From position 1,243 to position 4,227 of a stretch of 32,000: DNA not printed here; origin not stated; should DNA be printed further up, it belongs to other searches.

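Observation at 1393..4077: One ORF fuses methylene-THF reductase (MetF) to the corrinoid Fe-S protein small subunit (AcsD/CdhD) through a ~290-aa low-complexity tether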

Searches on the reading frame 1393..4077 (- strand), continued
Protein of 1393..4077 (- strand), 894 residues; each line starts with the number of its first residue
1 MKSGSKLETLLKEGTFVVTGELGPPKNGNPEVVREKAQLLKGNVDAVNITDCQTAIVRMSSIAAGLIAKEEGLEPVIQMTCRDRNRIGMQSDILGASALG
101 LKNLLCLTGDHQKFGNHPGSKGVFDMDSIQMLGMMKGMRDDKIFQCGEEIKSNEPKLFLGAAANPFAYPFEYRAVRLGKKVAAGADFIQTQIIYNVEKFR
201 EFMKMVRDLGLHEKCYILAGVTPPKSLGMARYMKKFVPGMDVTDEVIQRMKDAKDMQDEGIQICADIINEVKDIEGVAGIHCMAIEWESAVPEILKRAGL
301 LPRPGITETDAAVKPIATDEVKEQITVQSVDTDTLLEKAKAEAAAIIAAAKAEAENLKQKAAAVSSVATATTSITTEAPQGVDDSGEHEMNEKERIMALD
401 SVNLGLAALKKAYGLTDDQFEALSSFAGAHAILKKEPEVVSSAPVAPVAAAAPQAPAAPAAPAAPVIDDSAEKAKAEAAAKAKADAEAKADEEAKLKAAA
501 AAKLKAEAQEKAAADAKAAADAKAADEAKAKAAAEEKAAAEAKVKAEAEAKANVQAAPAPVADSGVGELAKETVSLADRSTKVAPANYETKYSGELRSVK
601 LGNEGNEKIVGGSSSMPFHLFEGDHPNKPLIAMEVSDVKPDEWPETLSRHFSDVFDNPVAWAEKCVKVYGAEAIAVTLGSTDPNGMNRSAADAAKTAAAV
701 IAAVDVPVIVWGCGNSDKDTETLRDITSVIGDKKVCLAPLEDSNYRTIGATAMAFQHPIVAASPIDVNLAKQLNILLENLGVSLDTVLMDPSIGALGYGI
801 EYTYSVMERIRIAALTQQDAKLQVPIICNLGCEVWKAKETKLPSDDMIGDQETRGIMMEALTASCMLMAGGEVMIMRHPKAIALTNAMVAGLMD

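Call 16: search_protein_families(library=ncbifam, proteins=[window:1393-4077:-], max_evalue=0.001)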
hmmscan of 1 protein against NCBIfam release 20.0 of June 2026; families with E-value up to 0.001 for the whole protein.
window:1393-4077:- (894 aa): 10 families
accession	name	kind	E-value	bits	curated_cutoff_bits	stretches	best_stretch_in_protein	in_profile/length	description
NF003377.0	PRK04452.1-3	subfamily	7.4e-141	470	527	1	589-894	7-314/432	acetyl-CoA decarbonylase/synthase complex subunit delta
NF003376.0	PRK04452.1-2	subfamily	1e-109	366.2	280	1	588-893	6-312/313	acetyl-CoA decarbonylase/synthase complex subunit delta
NF040759.1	WLP_AcsD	exception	4.2e-89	298.8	430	1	589-893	5-312/312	acetyl-CoA decarbonylase/synthase complex subunit delta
NF003375.0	PRK04452.1-1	subfamily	1e-70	239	488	1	533-892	59-423/442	acetyl-CoA decarbonylase/synthase complex subunit delta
NF006396.0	PRK08645.1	equivalog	3.1e-65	220.5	453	1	4-282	311-585/611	bifunctional homocysteine S-methyltransferase/methylenetetrahydrofolate reductase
TIGR00381.1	cdhD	equivalog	1.6e-62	211.5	252.9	1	541-886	18-367/389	CO dehydrogenase/acetyl-CoA synthase subunit delta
NF003378.0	PRK04452.1-4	subfamily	4.6e-59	200.2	634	1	589-885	65-358/384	acetyl-CoA decarbonylase/synthase complex subunit delta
TIGR00677.1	fadh2_euk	equivalog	1.3e-18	67.3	310.05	1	64-302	51-279/281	methylenetetrahydrofolate reductase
TIGR00676.1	fadh2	equivalog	1.4e-16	60.6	293.7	1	21-297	4-273/275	methylenetetrahydrofolate reductase [NAD(P)H]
TIGR02794.1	tolA_full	equivalog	8e-09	35.2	59.45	1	471-584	139-274/362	cell envelope integrity protein TolA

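Call 19: find_related_loci(query=window:1393-4077:-, collection=genome_contigs, flank=10000)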
Query window:1393-4077:- (894 aa) in genome_contigs; peptide patterns used: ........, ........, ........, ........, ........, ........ (x = any residue, [..] = any of these).
299 stretches matched a pattern; 97 encode a relative of the query (tblastn E <= 1e-3); the best 80 are kept; 78 distinct loci.
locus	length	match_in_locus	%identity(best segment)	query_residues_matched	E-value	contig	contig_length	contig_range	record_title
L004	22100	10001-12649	82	1-894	0e+0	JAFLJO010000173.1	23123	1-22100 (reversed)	MAG: Desulfocapsa sp. isolate MC-01 c_000000934591, whole genome shotgun sequence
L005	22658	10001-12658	84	1-894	0e+0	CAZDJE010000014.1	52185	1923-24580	MAG TPA_asm: uncultured Desulfocapsa sp. isolate binchicken_co47_151 genome assembly, contig: NODE_378_length_52185_cov_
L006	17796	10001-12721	69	1-893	0e+0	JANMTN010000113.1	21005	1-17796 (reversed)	MAG: Desulfobulbaceae bacterium isolate SOY_29_metabat_160 SOY_29_k141_1593592, whole genome shotgun sequence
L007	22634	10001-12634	66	1-893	0e+0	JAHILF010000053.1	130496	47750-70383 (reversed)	MAG: Proteobacteria bacterium isolate KR13_N2.mb.116 KR13_N2.mb.116_k141_104921, whole genome shotgun sequence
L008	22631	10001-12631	66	1-893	0e+0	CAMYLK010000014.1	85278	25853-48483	MAG: uncultured Desulfobulbaceae bacterium isolate FCS_M_Desulfobacterota_12 genome assembly, contig: NODE_59_length_852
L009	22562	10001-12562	64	1-894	0e+0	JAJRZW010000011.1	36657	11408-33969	MAG: Deltaproteobacteria bacterium isolate Dive96_bin4.234 k141_716655, whole genome shotgun sequence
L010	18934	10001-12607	62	1-894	0e+0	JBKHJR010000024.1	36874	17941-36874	MAG: Desulfurivibrionaceae bacterium isolate D5M12_11 NODE_292_length_36874_cov_9.568429, whole genome shotgun sequence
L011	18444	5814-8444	64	1-893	0e+0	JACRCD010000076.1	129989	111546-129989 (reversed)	MAG: Deltaproteobacteria bacterium isolate NC_groundwater_1637_Pr3_B-0.1um_54_18 SR-2_scaffold_141_2679632, whole genome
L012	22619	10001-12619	64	1-893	0e+0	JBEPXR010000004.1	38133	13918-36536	MAG: Desulfobia sp. isolate 02_S197.semibin_refined.044 NODE_76_length_38133_cov_1.935984:0-38133, whole genome shotgun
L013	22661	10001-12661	67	1-892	0e+0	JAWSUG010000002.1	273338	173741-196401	MAG: Desulfobulbaceae bacterium isolate B4G8CH4-05 NODE_2_length_273338_cov_13.997387, whole genome shotgun sequence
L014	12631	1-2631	78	10-894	0e+0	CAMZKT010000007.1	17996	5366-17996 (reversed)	uncultured Desulfocapsa sp. isolate RB_MAG_00021 genome assembly, contig: RB_MAG_00021_000000000032, whole genome shotgu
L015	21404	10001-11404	89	1-470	0e+0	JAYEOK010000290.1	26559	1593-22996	MAG: Thermodesulfobacteriota bacterium isolate MAG031 MAG031_290, whole genome shotgun sequence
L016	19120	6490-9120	86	1-894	0e+0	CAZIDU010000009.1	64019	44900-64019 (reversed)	MAG TPA_asm: uncultured Desulfocapsa sp. isolate binchicken_co243_282 genome assembly, contig: NODE_245_length_64019_cov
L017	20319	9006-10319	94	1-438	0e+0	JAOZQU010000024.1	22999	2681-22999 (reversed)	MAG: Desulfocapsa sp. isolate GMC6_bin_5 GMC6_1531_length_22999_cov_10.178260, whole genome shotgun sequence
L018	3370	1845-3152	90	1-439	0e+0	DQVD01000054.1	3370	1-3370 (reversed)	MAG TPA_asm: Desulfocapsa sulfexigens isolate SZUA-1500 k95_33096, whole genome shotgun sequence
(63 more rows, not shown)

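Call 34: search_protein_representatives(protein=window:1393-4077:-)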
Query: 894 residues. Proteins with E-value up to 0.001 (for the whole library): 6232; up to 1e-10: 3455; up to 1e-30: 834. The best 150 are listed.
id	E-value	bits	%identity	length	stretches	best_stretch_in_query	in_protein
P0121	0.0e+00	1025.0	59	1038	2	2-527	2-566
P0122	1.3e-247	840.7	54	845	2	5-343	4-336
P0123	2.6e-178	611.5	67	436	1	1-433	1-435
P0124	4.3e-130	452.1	66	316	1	1-306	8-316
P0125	2.9e-114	399.7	57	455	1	1-332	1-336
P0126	4.9e-111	389.0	59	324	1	1-305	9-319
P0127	1.3e-108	381.0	56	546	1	4-305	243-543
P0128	7.2e-102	358.7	51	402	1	574-886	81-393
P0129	3.0e-99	350.0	51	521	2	590-889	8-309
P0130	1.1e-98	348.2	53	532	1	587-889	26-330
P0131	3.6e-98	346.5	53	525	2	591-889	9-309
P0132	3.9e-98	346.4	50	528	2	588-888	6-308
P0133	5.0e-96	339.4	55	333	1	1-311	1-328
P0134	2.0e-95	337.4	51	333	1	5-307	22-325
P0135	2.6e-94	333.7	68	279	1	5-261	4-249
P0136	3.7e-93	329.9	50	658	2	590-887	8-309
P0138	2.1e-90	320.8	47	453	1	2-312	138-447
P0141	1.4e-89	318.0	49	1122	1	590-883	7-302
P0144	1.0e-87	311.9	48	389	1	2-306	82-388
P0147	1.9e-85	304.4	47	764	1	590-885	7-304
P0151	7.9e-82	292.4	46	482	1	3-302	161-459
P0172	8.4e-71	255.9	45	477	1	1-317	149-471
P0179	1.8e-69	251.5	43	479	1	5-299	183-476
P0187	4.5e-67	243.6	42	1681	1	4-310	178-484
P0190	1.5e-66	241.8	36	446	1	465-894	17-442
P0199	2.8e-64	234.3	38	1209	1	444-882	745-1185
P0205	3.6e-63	230.7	37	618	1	434-886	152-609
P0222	1.5e-61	225.3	39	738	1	527-892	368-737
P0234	3.3e-60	220.9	35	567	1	432-885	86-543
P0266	7.9e-57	209.7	36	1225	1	445-893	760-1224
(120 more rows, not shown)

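Call 35: search_protein_families(library=pfam, proteins=[P0121, P0122, P0129, P0136, P0141, P0147, P0199, P0266, P0222, P0187], max_evalue=0.0001)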
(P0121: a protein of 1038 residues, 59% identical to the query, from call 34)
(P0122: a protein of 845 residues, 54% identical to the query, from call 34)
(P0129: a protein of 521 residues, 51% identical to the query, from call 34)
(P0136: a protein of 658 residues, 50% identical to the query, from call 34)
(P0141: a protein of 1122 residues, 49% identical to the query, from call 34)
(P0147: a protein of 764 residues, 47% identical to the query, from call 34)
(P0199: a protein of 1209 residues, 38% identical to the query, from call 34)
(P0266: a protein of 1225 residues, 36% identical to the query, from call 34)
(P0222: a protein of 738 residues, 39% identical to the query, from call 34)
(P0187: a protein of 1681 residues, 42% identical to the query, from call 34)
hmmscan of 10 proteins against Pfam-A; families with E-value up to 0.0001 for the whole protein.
P0121 (1038 aa): 8 families
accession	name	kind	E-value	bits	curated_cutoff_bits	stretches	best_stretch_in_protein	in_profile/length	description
PF03599.22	CdhD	-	2.8e-44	151.9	24.8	1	743-984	1-223/387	CO dehydrogenase/acetyl-CoA synthase delta subunit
PF02219.23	MTHFR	-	4.6e-40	138.2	24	1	7-299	2-287/287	Methylenetetrahydrofolate reductase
PF07719.23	TPR_2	-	7.9e-13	47.9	27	0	596-626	4-34/34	Tetratricopeptide repeat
PF00515.34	TPR_1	-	2.4e-11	43.4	27.8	0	598-626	6-34/34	Tetratricopeptide repeat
PF13181.12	TPR_8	-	9.6e-11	41.4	25.7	0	596-626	4-34/34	Tetratricopeptide repeat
PF13414.12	TPR_11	-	4.7e-07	29.8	26.8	0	520-548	1-29/42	TPR repeat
PF13428.12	TPR_14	-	1.1e-06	29.1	23.5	0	597-629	5-37/44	Tetratricopeptide repeat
PF14559.12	TPR_19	-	4e-05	24.3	25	0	603-633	1-31/68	Tetratricopeptide repeat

P0122 (845 aa): 2 families
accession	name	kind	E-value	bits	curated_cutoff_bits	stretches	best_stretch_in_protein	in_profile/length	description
PF02219.23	MTHFR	-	2.7e-45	155.4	24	1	7-297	3-287/287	Methylenetetrahydrofolate reductase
PF03599.22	CdhD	-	6.4e-40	137.5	24.8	1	549-829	1-242/387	CO dehydrogenase/acetyl-CoA synthase delta subunit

P0129 (521 aa): 1 family
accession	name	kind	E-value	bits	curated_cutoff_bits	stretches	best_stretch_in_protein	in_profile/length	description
PF03599.22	CdhD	-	1.6e-48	165.8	24.8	1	16-300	1-244/387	CO dehydrogenase/acetyl-CoA synthase delta subunit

P0136 (658 aa): 1 family
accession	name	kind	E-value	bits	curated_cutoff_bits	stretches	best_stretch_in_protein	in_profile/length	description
PF03599.22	CdhD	-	3e-51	174.8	24.8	1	16-308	1-250/387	CO dehydrogenase/acetyl-CoA synthase delta subunit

P0141 (1122 aa): 2 families
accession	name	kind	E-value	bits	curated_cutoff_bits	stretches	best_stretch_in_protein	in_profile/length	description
PF03063.25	Prismane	-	1e-161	539.5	27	1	509-1083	1-512/513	Prismane/CO dehydrogenase family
PF03599.22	CdhD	-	3.6e-46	158.1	24.8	1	15-255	1-222/387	CO dehydrogenase/acetyl-CoA synthase delta subunit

P0147 (764 aa): 1 family
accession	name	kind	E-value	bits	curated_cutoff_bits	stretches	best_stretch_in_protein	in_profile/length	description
PF03599.22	CdhD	-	2.4e-42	145.5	24.8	1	15-256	1-223/387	CO dehydrogenase/acetyl-CoA synthase delta subunit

P0199 (1209 aa): 4 families
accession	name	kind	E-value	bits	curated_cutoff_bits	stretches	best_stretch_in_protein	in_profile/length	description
PF19436.4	ACS_CODH_B_C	-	5.9e-113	376.9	25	1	486-728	1-244/245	ACS/CODH beta subunit C-terminal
PF03598.20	CdhC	-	1.2e-61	207.6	24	1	321-475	1-155/155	CO dehydrogenase/acetyl-CoA synthase complex beta subunit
PF03599.22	CdhD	-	9.3e-40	137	24.8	1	899-1129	1-213/387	CO dehydrogenase/acetyl-CoA synthase delta subunit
PF18537.6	CODH_A_N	-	4.4e-28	97.5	32.2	1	22-110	2-83/83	Carbon monoxide dehydrogenase subunit alpha N-terminal domain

P0266 (1225 aa): 4 families
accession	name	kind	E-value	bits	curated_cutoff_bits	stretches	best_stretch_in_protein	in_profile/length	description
PF19436.4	ACS_CODH_B_C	-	3e-110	368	25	1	512-753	1-243/245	ACS/CODH beta subunit C-terminal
PF03598.20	CdhC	-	1.2e-63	214.1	24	1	347-499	1-153/155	CO dehydrogenase/acetyl-CoA synthase complex beta subunit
PF03599.22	CdhD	-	2.9e-35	122.2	24.8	1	922-1211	1-244/387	CO dehydrogenase/acetyl-CoA synthase delta subunit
PF18537.6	CODH_A_N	-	2.7e-25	88.6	32.2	1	23-110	3-83/83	Carbon monoxide dehydrogenase subunit alpha N-terminal domain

P0222 (738 aa): 3 families
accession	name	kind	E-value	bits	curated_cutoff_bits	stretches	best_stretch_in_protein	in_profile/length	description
PF19436.4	ACS_CODH_B_C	-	3.9e-110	367.6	25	1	76-318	1-244/245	ACS/CODH beta subunit C-terminal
PF03599.22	CdhD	-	3.2e-39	135.2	24.8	1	446-671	5-213/387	CO dehydrogenase/acetyl-CoA synthase delta subunit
PF03598.20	CdhC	-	1.3e-19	71.1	24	1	2-65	92-155/155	CO dehydrogenase/acetyl-CoA synthase complex beta subunit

P0187 (1681 aa): 7 families
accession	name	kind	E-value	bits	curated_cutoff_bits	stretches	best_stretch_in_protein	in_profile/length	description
PF02574.22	S-methyl_trans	-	1.4e-83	281.5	22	1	517-814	1-283/283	Homocysteine S-methyltransferase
PF00809.28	Pterin_bind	-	9.5e-41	140.5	25.5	1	849-1083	1-244/244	Pterin binding enzyme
PF02965.22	Met_synt_B12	-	1.3e-27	97.3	25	1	1488-1680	45-256/273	Vitamin B12 dependent methionine synthase, activation domain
PF12225.13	DUF5981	-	4.6e-27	94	23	1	25-113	6-95/95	Methylene-tetrahydrofolate reductase C terminal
PF02219.23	MTHFR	-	8.3e-25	88.1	24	1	182-468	3-283/287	Methylenetetrahydrofolate reductase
PF02310.24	B12-binding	-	2.6e-22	79.3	32.1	1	1249-1338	1-90/121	B12 binding domain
PF02607.22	B12-binding_2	-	1.7e-13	51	23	1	1190-1237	29-74/74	B12 binding domain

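Call 36: list_cluster_members(proteins=[P0121, P0122, window:1396-4077:-, P0199, P0141, P0129])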
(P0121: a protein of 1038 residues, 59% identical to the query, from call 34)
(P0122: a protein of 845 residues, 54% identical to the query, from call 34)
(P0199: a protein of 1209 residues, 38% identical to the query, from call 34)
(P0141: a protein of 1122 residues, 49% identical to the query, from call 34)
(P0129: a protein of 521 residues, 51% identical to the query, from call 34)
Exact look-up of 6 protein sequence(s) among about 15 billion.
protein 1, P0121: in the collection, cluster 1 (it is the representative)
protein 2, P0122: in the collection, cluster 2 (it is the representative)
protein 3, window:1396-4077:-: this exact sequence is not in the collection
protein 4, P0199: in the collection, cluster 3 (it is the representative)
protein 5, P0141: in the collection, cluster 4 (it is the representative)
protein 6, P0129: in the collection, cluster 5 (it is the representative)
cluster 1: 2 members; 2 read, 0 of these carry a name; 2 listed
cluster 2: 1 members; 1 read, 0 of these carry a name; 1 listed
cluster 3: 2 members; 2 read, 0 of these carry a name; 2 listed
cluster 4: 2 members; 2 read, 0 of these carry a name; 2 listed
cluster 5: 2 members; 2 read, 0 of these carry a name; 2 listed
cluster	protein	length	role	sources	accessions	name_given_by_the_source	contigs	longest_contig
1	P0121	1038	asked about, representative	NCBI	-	-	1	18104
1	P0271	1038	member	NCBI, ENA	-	-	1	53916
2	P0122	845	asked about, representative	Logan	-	-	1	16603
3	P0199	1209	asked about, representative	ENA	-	-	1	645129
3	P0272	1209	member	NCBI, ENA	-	-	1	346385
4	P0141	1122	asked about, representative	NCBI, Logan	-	-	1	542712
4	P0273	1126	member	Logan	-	-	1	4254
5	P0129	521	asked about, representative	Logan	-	-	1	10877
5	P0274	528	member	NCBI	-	-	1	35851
